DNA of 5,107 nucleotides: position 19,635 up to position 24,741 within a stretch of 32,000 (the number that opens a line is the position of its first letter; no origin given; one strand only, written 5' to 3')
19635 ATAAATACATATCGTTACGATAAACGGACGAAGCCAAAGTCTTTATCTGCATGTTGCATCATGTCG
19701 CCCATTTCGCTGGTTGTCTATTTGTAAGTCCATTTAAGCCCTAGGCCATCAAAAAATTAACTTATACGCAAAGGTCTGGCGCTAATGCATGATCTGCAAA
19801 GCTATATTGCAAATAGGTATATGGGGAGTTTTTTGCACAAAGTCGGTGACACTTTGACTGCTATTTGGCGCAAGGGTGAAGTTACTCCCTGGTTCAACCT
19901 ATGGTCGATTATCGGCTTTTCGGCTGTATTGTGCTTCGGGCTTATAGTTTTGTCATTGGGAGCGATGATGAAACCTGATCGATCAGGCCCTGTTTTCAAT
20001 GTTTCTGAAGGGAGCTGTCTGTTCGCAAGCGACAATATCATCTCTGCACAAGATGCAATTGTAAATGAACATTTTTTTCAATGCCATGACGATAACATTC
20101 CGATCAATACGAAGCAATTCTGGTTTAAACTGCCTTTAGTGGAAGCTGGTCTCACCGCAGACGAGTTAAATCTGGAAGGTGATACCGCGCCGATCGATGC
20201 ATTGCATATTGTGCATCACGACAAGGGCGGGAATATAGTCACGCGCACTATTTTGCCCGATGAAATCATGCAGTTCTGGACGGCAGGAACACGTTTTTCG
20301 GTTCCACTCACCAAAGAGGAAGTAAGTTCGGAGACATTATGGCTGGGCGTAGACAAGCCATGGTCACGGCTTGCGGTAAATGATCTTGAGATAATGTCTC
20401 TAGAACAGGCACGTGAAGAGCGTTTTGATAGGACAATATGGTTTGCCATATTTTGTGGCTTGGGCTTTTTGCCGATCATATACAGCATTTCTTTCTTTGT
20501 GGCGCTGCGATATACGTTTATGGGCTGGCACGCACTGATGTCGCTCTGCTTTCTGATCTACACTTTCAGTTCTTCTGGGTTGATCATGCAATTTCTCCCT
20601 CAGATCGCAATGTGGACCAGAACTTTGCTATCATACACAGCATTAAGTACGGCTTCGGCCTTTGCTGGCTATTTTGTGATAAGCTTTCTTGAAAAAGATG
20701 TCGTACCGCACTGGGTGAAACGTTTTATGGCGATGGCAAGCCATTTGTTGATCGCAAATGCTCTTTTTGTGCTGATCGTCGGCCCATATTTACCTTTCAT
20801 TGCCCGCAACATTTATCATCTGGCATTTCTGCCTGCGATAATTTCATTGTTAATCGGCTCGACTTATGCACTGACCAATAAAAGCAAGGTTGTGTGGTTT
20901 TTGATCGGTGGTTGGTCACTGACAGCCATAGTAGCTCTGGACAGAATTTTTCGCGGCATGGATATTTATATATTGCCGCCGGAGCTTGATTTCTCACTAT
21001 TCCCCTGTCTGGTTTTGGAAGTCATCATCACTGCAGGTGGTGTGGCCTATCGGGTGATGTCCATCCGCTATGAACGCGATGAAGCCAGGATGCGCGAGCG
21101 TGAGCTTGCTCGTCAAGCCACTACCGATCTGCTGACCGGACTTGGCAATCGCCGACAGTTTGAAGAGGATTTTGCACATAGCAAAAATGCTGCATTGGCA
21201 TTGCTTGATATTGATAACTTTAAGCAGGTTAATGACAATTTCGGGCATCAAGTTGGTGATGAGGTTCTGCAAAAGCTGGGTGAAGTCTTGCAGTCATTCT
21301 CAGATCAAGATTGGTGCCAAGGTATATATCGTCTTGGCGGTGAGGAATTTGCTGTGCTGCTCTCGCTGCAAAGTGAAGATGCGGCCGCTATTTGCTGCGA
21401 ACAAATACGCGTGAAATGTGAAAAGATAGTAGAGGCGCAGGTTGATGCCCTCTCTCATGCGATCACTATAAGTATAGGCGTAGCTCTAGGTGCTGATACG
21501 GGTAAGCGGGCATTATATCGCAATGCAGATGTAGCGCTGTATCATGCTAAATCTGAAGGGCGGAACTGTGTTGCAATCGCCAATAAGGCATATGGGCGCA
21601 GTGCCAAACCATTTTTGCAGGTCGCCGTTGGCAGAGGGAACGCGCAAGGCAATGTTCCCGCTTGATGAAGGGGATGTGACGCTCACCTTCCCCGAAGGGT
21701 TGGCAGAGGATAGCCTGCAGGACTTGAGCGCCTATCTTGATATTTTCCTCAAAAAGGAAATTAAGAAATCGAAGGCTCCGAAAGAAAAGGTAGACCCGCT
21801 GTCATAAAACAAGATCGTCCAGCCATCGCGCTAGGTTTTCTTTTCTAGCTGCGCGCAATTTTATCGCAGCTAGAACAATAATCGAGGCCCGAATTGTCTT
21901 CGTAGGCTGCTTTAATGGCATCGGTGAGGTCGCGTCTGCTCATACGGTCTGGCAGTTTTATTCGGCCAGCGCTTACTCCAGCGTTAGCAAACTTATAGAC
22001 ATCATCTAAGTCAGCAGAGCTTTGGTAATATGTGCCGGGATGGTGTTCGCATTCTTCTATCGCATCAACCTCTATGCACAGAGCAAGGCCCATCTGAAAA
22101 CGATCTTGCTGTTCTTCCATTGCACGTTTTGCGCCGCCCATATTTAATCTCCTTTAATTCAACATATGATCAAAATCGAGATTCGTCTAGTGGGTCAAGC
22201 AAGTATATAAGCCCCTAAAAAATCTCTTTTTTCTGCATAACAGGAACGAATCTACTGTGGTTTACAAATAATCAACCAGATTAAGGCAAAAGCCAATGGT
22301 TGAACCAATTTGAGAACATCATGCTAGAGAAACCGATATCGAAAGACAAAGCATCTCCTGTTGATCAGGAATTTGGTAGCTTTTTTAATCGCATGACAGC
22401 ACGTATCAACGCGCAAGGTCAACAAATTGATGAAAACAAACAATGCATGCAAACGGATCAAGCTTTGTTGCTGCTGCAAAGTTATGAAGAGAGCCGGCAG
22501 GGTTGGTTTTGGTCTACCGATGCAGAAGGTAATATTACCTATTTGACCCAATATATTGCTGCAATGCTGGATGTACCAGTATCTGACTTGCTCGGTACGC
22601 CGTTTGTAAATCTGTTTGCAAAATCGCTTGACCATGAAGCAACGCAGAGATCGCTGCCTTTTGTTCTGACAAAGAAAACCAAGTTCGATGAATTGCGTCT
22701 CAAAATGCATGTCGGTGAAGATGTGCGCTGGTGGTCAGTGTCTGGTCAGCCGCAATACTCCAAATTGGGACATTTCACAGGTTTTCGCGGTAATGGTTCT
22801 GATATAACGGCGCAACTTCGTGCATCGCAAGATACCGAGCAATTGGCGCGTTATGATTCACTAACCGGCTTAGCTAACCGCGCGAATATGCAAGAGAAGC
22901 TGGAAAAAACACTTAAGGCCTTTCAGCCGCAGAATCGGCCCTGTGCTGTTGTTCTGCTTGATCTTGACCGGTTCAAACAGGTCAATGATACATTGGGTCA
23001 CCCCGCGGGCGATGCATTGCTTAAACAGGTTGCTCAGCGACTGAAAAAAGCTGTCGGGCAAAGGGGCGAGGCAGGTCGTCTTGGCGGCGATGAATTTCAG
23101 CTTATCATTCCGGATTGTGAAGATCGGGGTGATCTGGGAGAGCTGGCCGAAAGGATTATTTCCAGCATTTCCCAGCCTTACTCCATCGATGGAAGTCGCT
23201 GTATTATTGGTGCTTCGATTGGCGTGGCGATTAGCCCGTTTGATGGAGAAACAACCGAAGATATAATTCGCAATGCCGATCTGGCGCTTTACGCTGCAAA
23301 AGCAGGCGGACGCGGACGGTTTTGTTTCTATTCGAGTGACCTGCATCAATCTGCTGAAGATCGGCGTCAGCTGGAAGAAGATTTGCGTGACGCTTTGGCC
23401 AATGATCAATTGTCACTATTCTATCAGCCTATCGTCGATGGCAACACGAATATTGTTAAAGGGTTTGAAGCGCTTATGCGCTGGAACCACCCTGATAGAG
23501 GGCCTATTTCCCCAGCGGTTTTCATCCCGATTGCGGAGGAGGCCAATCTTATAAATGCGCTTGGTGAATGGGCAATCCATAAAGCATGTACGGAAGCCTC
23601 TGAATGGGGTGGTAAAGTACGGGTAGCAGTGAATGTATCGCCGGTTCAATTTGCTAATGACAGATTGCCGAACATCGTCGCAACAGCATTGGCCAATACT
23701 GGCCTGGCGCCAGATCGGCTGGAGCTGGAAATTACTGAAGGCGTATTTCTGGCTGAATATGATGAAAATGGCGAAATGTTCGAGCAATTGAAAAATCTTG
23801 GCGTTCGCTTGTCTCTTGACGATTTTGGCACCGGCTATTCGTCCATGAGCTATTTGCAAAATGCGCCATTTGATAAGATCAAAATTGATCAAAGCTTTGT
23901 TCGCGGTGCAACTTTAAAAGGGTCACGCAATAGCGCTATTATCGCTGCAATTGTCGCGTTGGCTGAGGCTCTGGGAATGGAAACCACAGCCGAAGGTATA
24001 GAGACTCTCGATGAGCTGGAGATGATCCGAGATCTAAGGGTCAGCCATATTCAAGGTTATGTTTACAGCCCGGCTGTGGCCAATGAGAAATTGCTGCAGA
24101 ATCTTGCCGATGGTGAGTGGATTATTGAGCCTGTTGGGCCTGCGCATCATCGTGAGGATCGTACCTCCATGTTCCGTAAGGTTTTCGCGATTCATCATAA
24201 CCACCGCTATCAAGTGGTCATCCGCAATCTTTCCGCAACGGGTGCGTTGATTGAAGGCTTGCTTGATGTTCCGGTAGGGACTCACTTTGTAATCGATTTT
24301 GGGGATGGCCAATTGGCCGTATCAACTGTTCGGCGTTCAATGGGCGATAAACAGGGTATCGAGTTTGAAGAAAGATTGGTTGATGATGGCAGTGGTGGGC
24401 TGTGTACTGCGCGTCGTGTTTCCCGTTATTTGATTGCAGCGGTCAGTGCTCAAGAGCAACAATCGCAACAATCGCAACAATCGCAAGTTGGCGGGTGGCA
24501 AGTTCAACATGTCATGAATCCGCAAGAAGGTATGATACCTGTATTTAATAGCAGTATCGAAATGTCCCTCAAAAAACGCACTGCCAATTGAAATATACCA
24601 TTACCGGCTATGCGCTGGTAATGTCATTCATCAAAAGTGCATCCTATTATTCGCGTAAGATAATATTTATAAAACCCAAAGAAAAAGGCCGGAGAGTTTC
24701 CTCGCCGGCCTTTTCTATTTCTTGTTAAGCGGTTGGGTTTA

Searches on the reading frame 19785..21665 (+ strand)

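Call 69: search_protein_families(library=pfam, proteins=[window:19785-21665:+], max_evalue=0.00001)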
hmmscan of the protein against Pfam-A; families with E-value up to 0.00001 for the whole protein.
window:19785-21665:+ (626 aa): 2 families
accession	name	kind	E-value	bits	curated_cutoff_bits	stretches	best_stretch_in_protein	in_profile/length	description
PF00990.26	GGDEF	-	1.9e-32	112.7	23.8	1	445-594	1-160/161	Diguanylate cyclase, GGDEF domain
PF07695.17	7TMR-DISM_7TM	-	6.1e-17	62.7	29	1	217-423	2-205/205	7TM diverse intracellular signalling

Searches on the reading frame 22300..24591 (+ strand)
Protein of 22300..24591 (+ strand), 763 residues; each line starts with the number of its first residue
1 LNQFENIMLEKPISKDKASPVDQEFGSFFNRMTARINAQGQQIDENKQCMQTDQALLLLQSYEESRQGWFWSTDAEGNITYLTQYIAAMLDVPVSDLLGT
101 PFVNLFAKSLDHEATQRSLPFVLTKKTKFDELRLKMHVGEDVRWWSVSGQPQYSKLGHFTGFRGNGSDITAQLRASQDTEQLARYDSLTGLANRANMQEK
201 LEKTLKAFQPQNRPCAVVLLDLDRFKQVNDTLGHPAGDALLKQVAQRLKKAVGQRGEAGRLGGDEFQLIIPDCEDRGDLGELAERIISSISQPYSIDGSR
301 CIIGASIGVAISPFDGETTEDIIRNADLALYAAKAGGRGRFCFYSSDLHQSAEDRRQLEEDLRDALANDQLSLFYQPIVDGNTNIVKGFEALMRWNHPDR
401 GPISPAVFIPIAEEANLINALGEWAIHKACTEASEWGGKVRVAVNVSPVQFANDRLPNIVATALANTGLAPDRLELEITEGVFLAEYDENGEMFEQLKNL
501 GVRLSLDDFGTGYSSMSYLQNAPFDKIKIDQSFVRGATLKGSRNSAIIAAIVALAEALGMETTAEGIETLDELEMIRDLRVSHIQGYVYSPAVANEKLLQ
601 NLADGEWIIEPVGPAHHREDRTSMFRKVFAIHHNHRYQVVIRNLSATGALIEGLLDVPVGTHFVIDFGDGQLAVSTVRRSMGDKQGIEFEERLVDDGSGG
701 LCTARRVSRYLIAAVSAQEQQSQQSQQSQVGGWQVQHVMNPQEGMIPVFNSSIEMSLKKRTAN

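Call 69: search_protein_families(library=pfam, proteins=[window:22300-24591:+], max_evalue=0.00001)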
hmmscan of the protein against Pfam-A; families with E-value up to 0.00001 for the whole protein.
window:22300-24591:+ (763 aa): 2 families
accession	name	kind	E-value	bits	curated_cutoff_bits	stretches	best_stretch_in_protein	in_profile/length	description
PF00563.25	EAL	-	5.6e-70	235.8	31.3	1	360-591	2-235/236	EAL domain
PF00990.26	GGDEF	-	2.5e-45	154.6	23.8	1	183-339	1-160/161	Diguanylate cyclase, GGDEF domain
